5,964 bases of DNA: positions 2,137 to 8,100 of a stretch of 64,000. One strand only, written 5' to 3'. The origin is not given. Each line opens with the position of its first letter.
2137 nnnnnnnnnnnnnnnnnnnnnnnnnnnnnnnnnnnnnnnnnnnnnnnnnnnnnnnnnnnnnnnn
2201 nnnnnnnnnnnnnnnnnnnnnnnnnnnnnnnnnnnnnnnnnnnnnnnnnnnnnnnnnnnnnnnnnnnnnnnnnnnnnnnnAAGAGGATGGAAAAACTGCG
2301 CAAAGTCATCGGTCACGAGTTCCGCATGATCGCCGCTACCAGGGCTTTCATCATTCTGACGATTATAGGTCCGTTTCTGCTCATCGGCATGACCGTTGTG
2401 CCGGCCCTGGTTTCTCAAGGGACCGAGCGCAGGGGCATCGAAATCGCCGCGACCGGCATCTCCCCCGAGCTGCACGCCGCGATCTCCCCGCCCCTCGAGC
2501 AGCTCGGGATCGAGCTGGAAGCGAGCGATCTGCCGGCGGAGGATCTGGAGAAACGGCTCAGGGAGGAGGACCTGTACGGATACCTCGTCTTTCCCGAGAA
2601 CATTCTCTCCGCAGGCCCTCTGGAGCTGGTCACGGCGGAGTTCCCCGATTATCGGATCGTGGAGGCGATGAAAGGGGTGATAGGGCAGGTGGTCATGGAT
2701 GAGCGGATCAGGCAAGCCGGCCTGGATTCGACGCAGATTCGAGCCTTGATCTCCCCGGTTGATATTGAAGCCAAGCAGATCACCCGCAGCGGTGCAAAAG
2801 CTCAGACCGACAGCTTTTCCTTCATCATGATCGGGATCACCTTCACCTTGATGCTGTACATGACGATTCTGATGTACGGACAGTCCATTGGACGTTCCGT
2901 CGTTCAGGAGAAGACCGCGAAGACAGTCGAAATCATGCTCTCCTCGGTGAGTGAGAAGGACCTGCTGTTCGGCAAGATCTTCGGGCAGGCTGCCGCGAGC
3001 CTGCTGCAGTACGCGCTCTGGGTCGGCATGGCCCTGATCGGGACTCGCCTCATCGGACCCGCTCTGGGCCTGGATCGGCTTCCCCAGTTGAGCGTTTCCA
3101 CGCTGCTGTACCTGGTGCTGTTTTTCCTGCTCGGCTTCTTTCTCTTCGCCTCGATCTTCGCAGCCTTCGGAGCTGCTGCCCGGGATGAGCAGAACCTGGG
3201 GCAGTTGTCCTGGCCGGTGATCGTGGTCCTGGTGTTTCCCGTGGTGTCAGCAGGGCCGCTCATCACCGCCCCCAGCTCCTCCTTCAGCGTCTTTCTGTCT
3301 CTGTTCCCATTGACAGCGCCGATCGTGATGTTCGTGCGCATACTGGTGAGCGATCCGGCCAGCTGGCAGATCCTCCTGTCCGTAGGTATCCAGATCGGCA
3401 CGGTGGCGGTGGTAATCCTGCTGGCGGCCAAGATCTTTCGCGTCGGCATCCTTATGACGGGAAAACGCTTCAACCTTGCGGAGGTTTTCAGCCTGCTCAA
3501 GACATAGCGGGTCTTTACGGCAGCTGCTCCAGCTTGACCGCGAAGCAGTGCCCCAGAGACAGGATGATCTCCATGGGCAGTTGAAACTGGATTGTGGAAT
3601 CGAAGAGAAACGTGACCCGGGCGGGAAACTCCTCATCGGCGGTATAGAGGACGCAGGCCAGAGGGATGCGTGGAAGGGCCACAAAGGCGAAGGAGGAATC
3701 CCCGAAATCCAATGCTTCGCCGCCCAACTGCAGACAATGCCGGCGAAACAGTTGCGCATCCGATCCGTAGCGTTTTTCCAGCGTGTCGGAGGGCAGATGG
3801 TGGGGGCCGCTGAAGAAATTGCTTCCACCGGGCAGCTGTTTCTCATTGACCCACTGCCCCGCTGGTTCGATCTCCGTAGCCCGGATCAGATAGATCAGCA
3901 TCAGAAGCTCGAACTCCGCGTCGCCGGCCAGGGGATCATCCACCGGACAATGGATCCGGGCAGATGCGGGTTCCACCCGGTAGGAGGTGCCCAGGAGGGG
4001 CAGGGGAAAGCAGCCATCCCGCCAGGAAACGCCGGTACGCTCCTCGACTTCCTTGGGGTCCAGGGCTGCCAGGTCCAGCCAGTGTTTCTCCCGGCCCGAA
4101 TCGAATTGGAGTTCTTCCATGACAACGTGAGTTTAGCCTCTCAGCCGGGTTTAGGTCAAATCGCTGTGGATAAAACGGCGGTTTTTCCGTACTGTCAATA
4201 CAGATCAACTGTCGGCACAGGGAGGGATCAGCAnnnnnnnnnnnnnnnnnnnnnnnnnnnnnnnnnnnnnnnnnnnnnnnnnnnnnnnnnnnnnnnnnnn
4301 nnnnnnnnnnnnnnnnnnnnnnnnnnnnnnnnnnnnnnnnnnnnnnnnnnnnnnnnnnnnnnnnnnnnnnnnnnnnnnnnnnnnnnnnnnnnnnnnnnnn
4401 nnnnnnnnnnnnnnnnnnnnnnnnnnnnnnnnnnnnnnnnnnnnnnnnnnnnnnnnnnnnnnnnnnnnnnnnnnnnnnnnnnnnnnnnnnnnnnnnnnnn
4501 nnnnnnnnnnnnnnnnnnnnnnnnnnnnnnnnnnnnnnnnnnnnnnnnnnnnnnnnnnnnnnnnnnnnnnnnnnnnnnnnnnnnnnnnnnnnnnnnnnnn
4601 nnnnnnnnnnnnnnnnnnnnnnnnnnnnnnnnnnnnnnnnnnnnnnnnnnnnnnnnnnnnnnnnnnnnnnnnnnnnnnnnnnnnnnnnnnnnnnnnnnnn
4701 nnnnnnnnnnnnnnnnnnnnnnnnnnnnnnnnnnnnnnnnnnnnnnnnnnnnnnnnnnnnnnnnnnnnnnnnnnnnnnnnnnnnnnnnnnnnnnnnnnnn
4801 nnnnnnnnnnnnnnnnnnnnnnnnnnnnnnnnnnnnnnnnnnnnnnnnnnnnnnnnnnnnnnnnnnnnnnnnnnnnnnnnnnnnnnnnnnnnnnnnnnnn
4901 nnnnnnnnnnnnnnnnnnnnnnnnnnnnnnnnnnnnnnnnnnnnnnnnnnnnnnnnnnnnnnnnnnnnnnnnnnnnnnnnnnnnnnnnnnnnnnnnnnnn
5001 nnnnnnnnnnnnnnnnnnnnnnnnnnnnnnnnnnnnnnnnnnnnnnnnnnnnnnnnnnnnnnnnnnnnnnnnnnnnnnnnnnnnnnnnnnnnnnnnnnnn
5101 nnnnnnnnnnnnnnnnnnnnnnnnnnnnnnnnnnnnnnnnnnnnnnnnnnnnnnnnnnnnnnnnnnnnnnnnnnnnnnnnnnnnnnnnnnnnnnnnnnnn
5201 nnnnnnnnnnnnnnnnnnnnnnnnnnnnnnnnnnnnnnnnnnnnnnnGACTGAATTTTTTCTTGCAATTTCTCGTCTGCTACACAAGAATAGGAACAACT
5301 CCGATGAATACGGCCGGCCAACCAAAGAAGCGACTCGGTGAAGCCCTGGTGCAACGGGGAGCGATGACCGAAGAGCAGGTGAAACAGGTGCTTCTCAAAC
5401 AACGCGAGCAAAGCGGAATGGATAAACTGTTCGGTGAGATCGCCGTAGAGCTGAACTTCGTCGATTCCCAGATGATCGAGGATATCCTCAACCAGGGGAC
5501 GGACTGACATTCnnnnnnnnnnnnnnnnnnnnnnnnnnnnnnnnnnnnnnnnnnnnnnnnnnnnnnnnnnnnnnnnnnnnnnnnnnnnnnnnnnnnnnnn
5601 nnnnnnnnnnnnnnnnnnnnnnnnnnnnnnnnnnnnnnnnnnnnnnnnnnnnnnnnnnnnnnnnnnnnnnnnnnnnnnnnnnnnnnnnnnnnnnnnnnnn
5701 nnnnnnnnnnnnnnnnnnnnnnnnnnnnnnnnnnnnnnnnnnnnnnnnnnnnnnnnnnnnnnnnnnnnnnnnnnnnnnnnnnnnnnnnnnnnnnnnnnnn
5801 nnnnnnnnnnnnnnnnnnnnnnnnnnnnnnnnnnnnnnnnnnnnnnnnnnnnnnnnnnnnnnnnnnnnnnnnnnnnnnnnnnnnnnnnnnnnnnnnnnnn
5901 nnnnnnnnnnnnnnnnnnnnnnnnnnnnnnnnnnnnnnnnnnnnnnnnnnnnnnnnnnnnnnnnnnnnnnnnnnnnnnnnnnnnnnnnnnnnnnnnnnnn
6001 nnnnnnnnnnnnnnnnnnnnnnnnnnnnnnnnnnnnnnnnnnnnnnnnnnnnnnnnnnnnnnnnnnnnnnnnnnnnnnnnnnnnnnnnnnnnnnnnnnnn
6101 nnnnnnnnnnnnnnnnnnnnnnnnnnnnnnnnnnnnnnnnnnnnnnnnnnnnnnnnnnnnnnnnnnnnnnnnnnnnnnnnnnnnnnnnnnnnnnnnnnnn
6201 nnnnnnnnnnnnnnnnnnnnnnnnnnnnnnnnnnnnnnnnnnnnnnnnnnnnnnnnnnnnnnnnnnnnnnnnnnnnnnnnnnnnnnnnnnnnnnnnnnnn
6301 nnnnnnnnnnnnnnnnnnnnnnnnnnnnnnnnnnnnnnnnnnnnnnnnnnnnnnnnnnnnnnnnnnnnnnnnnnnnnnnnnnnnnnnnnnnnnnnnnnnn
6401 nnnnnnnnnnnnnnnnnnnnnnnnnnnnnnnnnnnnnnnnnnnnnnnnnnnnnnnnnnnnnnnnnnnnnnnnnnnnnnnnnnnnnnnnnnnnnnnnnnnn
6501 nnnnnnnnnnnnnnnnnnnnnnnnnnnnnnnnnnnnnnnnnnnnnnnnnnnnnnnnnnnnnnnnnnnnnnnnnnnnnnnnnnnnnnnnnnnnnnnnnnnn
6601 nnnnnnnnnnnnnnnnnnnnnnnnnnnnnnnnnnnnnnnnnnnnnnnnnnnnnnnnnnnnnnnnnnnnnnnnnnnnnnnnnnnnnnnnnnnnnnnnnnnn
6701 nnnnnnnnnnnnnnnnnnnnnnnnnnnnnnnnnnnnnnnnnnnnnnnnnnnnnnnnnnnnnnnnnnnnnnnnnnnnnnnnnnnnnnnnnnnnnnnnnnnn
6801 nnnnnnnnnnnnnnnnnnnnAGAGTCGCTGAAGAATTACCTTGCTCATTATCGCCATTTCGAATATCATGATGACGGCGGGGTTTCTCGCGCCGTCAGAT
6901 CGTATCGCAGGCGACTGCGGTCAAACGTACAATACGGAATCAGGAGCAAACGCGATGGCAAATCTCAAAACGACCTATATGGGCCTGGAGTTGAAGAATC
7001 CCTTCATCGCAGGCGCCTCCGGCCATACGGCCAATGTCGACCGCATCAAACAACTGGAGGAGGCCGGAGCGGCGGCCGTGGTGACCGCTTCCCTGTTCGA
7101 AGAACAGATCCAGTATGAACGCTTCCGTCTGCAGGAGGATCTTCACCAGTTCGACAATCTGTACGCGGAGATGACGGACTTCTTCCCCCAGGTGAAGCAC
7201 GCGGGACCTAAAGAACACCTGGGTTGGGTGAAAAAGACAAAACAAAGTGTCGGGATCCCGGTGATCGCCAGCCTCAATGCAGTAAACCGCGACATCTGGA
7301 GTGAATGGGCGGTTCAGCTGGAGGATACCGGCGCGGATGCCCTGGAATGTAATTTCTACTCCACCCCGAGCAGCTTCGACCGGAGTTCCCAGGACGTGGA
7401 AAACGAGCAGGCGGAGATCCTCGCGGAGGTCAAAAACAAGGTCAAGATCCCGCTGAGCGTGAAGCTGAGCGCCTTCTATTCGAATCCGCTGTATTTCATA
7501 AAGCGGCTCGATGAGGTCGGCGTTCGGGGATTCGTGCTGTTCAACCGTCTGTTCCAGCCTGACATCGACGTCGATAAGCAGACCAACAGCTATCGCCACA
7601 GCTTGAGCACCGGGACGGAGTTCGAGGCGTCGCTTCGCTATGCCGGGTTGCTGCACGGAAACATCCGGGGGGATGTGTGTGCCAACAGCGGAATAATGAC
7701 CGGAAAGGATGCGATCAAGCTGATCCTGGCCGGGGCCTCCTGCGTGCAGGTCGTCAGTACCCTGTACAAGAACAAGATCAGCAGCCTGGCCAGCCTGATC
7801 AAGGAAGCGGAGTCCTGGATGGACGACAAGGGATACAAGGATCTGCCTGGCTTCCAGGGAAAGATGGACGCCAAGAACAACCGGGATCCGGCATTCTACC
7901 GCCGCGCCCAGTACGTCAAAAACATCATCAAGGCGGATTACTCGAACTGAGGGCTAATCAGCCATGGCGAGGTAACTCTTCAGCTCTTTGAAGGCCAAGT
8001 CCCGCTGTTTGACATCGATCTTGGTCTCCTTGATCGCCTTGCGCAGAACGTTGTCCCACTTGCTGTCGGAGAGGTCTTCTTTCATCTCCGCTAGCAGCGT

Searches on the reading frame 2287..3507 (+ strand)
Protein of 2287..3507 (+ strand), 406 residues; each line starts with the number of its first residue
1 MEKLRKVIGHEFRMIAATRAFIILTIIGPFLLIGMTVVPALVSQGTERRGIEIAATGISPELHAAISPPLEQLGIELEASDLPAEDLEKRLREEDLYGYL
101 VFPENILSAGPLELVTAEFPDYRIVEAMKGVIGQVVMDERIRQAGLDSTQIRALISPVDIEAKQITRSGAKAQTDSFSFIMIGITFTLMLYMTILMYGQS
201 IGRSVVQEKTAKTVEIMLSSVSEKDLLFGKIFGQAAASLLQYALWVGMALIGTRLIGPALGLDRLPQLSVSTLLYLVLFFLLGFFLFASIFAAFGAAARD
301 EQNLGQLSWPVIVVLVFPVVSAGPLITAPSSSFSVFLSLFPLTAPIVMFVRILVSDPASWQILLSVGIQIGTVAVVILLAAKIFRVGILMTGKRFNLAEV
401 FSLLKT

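Call 89: search_protein_families(library=pfam, proteins=[window:2287-3507:+], max_evalue=1e-8)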
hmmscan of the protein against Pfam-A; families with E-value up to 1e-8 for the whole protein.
window:2287-3507:+ (406 aa): 2 families
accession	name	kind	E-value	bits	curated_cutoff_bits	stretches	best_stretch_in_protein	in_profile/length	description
PF12698.13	ABC2_membrane_3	-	2.2e-41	142.6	31.6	1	19-381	1-346/347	ABC-2 family transporter protein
PF12679.13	ABC2_membrane_2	-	3.6e-14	53.1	27.2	1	7-384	3-278/283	ABC-2 family transporter protein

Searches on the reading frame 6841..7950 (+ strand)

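Call 89: search_protein_families(library=pfam, proteins=[window:6841-7950:+], max_evalue=1e-8)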
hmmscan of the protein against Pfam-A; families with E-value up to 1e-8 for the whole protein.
window:6841-7950:+ (369 aa): 1 family
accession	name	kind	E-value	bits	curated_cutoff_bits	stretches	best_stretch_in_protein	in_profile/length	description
PF01180.27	DHO_dh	-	1.8e-14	54.1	27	1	42-326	2-290/291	Dihydroorotate dehydrogenase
